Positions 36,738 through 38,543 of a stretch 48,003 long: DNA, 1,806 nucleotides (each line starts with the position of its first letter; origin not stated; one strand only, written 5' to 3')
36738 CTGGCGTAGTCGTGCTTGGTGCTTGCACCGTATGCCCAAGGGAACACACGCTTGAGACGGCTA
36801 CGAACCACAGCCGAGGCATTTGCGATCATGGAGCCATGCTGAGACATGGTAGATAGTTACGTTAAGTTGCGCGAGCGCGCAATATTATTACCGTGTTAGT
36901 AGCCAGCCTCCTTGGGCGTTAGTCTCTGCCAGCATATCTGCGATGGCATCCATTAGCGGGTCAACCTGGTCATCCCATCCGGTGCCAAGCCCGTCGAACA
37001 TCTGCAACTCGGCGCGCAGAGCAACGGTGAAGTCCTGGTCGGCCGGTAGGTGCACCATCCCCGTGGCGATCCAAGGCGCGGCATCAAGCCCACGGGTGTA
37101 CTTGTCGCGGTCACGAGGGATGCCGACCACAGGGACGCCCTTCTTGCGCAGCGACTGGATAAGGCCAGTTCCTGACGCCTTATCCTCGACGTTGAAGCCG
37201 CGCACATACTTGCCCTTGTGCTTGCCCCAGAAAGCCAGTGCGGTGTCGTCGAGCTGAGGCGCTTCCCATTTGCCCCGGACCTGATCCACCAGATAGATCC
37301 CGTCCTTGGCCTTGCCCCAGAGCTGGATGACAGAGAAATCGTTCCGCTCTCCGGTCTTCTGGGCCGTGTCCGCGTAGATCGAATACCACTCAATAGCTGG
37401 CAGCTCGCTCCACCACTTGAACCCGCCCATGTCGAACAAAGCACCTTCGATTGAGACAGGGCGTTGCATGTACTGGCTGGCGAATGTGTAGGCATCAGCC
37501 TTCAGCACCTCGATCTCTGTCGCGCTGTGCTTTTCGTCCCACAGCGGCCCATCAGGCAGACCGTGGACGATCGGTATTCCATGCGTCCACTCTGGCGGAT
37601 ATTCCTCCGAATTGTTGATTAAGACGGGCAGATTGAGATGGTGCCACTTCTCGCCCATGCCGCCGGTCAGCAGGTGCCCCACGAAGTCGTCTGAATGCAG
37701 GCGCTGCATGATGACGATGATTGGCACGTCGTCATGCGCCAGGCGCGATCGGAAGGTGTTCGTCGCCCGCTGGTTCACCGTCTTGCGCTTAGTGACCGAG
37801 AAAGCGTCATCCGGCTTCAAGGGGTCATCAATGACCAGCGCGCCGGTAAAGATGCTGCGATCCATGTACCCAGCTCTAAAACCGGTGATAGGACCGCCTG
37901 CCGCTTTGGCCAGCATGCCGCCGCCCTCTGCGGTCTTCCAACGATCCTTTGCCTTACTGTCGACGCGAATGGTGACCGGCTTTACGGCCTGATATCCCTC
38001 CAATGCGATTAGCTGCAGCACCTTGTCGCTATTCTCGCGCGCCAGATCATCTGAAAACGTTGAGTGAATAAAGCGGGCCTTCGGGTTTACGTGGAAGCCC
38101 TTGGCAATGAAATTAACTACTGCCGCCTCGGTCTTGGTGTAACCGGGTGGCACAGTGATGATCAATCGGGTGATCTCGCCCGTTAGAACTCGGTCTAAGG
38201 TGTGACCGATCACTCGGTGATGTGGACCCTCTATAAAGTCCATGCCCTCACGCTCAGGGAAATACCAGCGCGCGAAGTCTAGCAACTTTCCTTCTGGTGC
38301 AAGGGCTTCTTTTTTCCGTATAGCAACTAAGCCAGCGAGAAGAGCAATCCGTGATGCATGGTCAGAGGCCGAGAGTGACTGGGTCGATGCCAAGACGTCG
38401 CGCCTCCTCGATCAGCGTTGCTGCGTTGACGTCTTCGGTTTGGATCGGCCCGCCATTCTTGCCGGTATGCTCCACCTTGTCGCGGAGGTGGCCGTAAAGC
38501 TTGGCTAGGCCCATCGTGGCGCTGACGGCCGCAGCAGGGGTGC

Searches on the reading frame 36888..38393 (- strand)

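Call 103: search_protein_families(library=pfam, proteins=[window:36888-38393:-], max_evalue=0.01)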
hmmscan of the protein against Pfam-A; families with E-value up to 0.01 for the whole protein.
window:36888-38393:- (501 aa): 1 family
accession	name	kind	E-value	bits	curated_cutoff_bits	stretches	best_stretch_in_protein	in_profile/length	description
PF17289.8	Terminase_6C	-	3.7e-11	43.7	22.6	1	339-484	1-152/155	Terminase RNaseH-like domain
